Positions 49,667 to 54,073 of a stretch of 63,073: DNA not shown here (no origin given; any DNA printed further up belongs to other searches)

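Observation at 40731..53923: DISARM-like system with non-canonical architecture: fused helicase-DUF1998, PD-(D/E)XK protein in place of PLD, inverted gene order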

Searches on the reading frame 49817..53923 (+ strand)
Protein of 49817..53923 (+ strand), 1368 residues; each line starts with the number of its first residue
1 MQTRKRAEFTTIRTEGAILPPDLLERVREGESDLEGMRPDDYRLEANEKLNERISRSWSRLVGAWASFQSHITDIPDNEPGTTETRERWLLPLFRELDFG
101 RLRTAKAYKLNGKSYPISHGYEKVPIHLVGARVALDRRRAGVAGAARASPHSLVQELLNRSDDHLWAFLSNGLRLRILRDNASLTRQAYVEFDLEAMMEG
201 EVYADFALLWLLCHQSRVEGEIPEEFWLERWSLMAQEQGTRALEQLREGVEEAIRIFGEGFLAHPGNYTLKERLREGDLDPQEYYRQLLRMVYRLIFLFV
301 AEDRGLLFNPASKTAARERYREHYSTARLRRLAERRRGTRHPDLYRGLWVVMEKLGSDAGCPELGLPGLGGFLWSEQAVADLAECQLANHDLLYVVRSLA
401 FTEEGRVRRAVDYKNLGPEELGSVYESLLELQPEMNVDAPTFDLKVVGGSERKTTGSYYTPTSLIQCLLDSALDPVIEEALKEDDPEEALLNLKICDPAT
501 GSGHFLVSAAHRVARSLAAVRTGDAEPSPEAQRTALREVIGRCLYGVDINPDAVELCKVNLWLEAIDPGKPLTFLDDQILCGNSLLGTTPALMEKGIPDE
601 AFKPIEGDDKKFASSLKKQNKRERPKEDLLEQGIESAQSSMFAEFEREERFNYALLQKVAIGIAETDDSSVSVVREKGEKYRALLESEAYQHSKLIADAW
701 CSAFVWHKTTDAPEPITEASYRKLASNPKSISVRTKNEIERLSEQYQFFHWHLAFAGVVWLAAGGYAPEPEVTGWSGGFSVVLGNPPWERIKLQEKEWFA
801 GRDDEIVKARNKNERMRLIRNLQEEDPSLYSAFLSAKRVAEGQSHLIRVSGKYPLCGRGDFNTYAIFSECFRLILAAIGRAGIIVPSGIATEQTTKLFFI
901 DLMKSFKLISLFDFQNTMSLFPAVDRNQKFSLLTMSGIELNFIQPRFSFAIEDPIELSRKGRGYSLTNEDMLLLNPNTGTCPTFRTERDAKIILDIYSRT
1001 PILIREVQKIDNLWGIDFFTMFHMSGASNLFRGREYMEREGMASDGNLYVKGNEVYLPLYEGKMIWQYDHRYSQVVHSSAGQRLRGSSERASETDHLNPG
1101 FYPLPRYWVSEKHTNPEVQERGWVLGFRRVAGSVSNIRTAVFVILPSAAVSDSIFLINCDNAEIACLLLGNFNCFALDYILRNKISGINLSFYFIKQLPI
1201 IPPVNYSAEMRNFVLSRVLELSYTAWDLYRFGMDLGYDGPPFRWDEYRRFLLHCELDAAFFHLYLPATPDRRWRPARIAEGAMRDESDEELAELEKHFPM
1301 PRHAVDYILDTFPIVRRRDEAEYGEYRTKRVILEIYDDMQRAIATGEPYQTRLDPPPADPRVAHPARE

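Call 3: search_protein_families(library=padloc, proteins=[window:49817-53923:+], max_evalue=0.001)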
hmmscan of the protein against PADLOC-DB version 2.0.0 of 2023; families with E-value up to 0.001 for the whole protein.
window:49817-53923:+ (1368 aa): 41 families (the best 25 are shown)
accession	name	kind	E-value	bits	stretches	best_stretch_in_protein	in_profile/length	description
PDLC02643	DrmMI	-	3.7e-62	208.6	2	444-789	544-879/1347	DrmMI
PDLC02638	DrmMI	-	1.8e-46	156.8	2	444-789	543-882/935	DrmMI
PDLC03622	REase_MTase_IIG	-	1.1e-36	123.7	3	856-1200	958-1290/1524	Type IIG restriction enzyme-methyltransferase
PDLC03613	REase_MTase_IIG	-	1.1e-31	107.5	3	777-1205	747-1154/1250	Type IIG restriction enzyme-methyltransferase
PDLC02645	DrmMI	-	6.3e-29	98.7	2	445-591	539-716/772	DrmMI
PDLC03618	REase_MTase_IIG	-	7.9e-28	94.3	2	442-588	536-713/1429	Type IIG restriction enzyme-methyltransferase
PDLC03614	REase_MTase_IIG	-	5.4e-25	85.2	3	737-943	921-1113/1584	Type IIG restriction enzyme-methyltransferase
PDLC02644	DrmMI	-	2.4e-23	80.1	1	439-588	49-229/988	DrmMI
PDLC02646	DrmMI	-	6.8e-23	78.7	1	509-589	20-99/792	DrmMI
PDLC03620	REase_MTase_IIG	-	8.5e-23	77.9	2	536-589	673-727/1378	Type IIG restriction enzyme-methyltransferase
PDLC02639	DrmMI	-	1.5e-22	77.7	1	453-588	248-387/803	DrmMI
PDLC03611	REase_MTase_IIG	-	6.3e-21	71.6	2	451-593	513-659/1532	Type IIG restriction enzyme-methyltransferase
PDLC03629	REase_MTase_IIG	-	1e-15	54.7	1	486-588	429-536/1182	Type IIG restriction enzyme-methyltransferase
PDLC03596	REase_MTase_IIG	-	7.6e-15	52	1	489-589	538-643/1148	Type IIG restriction enzyme-methyltransferase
PDLC03609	REase_MTase_IIG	-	1.1e-14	51.2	1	482-587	426-533/1066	Type IIG restriction enzyme-methyltransferase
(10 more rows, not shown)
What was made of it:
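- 49817..53923 (+): ArmB-like PglX/DrmMI-like N6-adenine DNA methyltransferase of 1368 aa, with SAM motif DPATGSG at 497 and NPPW at 785. It starts 11 nt after the SNF2 stop. PADLOC DrmMI 209 bits, type IIG 124 bits and weak PglX (call 3).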

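Call 4: search_protein_families(library=pfam, proteins=[window:49817-53923:+], max_evalue=0.01)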
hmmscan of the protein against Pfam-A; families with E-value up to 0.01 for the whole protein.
window:49817-53923:+ (1368 aa): 4 families
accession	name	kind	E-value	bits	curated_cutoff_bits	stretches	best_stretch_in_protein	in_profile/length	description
PF07669.17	Eco57I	-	2.3e-17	64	25.3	1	543-806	2-94/171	Eco57I restriction-modification methylase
PF02384.22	N6_Mtase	-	8.3e-09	35.6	20.4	1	450-569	20-105/311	N-6 DNA Methylase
PF20473.4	MmeI_Mtase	-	0.00068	19.3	27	1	488-564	16-85/259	MmeI, DNA-methyltransferase domain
PF01170.24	UPF0020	-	0.0032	17.6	22.3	1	494-561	31-96/197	RMKL-like, methyltransferase domain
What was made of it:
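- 49817..53923 (+): Pfam Eco57I and N6_Mtase (call 4).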

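Call 6: search_protein_families(library=ncbifam, proteins=[window:49817-53923:+], max_evalue=0.001)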
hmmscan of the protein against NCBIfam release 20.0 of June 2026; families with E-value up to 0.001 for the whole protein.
window:49817-53923:+ (1368 aa): 6 families
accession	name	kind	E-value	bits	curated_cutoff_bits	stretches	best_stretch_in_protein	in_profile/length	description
NF033451.1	BREX_2_MTaseX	equivalog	2.1e-10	39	400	1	452-569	192-294/1185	BREX-2 system adenine-specific DNA-methyltransferase PglX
TIGR02987.1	met_A_Alw26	exception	8.2e-09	34.7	353.5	0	453-509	1-49/523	Alw26I/Eco31I/Esp3I family type II restriction adenine-specific DNA-methyltransferase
NF033455.1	BREX_6_MTaseX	exception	2.1e-08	32.2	900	1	477-565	316-400/1319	BREX-6 system adenine-specific DNA-methyltransferase PglX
NF033452.1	BREX_1_MTaseX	exception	5.4e-06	24.5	500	1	489-567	311-381/1210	BREX-1 system adenine-specific DNA-methyltransferase PglX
NF047738.1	antiphage_MADS2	equivalog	2.2e-05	23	720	1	445-565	300-409/654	methylation-associated defense system DNA methyltransferase MAD2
NF033454.1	BREX_5_MTaseX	exception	4e-05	21.4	900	1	491-565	301-368/1404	BREX-5 system adenine-specific DNA-methyltransferase PglX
